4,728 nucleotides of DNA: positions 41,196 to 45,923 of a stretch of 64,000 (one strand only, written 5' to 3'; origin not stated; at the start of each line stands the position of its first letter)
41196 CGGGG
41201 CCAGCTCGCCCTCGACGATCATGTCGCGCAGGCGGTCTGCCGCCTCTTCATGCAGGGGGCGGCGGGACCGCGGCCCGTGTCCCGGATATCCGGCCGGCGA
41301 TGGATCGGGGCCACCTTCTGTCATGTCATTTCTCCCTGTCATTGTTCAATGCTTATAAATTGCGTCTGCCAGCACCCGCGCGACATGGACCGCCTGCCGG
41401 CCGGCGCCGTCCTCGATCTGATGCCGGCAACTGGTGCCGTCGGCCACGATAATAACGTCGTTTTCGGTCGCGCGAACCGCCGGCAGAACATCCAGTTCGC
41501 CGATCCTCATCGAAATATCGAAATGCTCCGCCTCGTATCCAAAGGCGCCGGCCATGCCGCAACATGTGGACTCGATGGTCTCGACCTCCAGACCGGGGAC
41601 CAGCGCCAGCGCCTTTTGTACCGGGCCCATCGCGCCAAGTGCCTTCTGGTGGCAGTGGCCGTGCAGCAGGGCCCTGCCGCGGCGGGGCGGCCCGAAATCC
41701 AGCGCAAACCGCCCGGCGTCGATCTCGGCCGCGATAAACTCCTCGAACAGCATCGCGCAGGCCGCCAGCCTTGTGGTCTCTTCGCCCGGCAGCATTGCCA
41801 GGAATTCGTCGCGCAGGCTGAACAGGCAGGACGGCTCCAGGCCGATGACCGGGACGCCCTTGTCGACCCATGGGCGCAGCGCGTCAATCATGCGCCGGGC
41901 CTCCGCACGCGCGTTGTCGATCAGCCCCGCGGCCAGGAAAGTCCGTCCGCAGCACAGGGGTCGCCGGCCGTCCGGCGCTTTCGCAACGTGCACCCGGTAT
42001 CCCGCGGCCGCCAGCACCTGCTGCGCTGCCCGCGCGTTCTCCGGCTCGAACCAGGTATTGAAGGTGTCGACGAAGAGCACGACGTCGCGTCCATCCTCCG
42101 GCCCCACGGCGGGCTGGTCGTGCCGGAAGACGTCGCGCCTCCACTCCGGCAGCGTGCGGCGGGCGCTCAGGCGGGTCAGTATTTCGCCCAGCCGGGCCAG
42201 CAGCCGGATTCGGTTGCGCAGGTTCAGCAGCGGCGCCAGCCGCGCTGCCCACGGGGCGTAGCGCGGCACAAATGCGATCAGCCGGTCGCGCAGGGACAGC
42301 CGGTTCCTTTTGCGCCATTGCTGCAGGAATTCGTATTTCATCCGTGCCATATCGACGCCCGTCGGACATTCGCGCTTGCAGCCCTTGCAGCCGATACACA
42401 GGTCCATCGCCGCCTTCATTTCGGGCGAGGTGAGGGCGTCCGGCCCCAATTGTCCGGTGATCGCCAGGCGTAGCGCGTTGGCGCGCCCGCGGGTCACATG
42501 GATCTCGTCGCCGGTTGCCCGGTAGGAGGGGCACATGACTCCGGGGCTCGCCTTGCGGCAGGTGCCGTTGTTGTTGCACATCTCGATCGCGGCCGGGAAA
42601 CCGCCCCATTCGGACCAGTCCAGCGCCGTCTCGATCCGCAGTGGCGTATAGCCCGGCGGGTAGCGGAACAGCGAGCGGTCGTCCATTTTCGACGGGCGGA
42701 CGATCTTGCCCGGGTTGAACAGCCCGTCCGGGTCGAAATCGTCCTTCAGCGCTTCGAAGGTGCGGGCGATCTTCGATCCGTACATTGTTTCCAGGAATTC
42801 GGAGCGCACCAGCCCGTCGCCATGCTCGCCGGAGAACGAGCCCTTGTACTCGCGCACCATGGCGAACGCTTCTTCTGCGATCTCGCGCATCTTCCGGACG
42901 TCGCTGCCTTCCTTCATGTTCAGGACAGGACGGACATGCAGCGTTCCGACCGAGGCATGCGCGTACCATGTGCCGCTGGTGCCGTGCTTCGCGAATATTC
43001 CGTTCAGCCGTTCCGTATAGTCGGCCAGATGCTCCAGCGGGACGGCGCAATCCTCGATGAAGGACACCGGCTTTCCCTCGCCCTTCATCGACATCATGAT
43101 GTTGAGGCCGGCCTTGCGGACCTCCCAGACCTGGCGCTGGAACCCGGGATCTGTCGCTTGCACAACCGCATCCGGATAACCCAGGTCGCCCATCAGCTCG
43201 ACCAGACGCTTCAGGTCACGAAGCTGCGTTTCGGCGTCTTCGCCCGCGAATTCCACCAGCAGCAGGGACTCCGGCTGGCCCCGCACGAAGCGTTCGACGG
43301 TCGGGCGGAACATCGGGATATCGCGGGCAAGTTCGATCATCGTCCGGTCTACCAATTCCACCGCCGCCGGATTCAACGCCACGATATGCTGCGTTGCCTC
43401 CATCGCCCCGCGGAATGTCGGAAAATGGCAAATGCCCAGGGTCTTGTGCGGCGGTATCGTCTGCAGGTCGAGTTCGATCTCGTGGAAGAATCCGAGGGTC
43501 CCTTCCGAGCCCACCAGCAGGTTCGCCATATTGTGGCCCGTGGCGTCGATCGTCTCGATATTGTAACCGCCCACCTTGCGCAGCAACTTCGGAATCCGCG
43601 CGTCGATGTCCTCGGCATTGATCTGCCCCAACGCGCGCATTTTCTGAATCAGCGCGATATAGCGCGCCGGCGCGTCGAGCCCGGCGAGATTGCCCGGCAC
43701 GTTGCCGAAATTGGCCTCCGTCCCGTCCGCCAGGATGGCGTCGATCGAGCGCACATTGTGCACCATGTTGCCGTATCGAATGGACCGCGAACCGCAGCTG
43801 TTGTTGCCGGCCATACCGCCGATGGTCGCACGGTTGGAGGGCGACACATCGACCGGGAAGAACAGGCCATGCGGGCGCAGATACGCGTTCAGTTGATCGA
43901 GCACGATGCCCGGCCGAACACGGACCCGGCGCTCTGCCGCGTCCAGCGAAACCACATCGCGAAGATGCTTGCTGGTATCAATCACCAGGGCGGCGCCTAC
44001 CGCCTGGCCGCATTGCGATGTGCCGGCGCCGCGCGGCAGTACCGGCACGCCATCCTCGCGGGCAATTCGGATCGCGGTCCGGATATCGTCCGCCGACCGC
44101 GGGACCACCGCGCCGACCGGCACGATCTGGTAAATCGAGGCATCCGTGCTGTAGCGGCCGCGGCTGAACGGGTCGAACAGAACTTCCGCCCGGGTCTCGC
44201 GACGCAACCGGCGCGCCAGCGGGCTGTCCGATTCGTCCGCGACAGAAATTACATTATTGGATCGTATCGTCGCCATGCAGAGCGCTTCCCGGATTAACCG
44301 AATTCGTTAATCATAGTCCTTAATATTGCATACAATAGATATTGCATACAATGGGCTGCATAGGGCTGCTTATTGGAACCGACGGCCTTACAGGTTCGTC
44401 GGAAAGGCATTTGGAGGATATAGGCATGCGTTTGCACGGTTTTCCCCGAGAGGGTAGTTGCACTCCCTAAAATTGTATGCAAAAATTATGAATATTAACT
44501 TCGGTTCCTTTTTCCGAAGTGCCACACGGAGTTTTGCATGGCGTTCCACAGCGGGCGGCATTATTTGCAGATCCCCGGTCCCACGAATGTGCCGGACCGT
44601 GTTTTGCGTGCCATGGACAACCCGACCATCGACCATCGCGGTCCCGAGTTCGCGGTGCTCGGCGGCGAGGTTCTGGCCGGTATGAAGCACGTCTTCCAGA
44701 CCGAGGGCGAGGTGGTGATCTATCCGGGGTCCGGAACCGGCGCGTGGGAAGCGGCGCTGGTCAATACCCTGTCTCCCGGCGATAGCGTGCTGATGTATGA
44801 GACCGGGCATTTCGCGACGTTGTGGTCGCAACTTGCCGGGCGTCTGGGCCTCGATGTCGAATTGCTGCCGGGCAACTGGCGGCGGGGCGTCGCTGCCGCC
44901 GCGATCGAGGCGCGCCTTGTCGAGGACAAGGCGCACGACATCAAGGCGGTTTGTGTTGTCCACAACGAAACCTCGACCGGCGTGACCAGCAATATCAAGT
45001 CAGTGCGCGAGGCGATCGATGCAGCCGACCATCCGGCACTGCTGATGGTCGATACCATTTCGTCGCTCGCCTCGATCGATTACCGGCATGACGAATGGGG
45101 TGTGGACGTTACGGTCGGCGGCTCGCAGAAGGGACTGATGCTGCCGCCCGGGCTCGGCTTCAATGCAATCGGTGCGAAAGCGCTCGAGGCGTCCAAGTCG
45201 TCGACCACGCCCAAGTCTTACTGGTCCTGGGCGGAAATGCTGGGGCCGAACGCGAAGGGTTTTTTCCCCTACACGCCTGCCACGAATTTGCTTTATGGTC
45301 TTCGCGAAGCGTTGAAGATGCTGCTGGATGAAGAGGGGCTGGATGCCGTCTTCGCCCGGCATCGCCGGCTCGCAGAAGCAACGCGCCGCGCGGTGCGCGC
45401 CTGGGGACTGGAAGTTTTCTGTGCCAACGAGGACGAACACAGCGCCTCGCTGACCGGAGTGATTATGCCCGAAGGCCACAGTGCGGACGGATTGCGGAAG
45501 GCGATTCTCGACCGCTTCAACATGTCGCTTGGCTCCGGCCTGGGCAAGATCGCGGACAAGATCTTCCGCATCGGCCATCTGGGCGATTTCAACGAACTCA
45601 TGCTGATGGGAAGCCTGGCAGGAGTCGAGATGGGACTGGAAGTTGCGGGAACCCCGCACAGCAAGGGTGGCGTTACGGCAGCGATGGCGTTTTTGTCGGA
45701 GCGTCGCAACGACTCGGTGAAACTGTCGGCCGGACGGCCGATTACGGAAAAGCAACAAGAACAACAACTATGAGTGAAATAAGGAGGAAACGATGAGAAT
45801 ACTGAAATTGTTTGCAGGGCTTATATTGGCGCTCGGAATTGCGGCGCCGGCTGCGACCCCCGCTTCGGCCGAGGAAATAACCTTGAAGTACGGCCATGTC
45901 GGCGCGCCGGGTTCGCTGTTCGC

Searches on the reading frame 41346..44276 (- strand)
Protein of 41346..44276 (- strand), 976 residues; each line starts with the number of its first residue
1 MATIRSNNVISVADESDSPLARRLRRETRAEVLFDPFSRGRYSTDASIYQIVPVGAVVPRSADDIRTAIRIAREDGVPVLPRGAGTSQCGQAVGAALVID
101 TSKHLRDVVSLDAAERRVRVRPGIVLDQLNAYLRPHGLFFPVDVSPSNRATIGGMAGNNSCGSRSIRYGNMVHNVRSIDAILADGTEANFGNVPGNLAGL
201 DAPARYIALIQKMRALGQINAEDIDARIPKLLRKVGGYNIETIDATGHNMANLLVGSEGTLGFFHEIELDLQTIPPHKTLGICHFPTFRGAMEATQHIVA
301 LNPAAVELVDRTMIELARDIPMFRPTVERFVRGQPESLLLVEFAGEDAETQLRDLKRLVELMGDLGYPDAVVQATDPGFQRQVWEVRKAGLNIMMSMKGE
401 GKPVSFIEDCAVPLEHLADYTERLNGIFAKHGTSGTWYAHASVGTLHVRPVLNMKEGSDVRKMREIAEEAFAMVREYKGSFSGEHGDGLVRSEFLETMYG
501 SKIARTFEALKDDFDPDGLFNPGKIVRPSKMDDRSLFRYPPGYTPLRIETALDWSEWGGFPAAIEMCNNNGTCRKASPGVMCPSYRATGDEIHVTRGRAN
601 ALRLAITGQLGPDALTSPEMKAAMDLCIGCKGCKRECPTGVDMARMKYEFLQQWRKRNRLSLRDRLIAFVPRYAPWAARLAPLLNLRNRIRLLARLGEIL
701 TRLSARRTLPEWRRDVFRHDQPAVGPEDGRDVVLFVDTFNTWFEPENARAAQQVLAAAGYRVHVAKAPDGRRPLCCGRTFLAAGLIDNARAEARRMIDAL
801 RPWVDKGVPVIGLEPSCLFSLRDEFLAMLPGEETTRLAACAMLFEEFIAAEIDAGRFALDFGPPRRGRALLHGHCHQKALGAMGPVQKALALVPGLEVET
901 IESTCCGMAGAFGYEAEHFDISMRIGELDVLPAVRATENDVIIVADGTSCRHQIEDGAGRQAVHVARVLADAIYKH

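Call 83: search_protein_families(library=pfam, proteins=[window:41346-44276:-], max_evalue=0.00001)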
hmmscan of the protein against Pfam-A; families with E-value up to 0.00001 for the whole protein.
window:41346-44276:- (976 aa): 5 families
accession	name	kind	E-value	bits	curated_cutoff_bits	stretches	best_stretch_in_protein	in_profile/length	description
PF02913.24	FAD-oxidase_C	-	7e-52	177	21.2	1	275-525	2-248/248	FAD linked oxidases, C-terminal domain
PF01565.28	FAD_binding_4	-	9.7e-38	129.4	26.4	1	55-187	3-135/139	FAD binding domain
PF13183.11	Fer4_8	-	9.5e-10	39.3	27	1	564-641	2-68/68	4Fe-4S dicluster domain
PF13534.11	Fer4_17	-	1.8e-07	32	22.2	1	567-642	2-61/61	4Fe-4S dicluster domain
PF02754.22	CCG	-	5e-06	27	20.6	0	872-954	4-84/85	Cysteine-rich domain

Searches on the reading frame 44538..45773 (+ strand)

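Call 83: search_protein_families(library=pfam, proteins=[window:44538-45773:+], max_evalue=0.00001)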
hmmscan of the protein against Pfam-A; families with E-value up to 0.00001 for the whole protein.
window:44538-45773:+ (411 aa): 1 family
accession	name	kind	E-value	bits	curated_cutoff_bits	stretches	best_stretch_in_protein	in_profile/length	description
PF00266.25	Aminotran_5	-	6.2e-23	81.8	21.5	1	9-318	2-324/371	Aminotransferase class-V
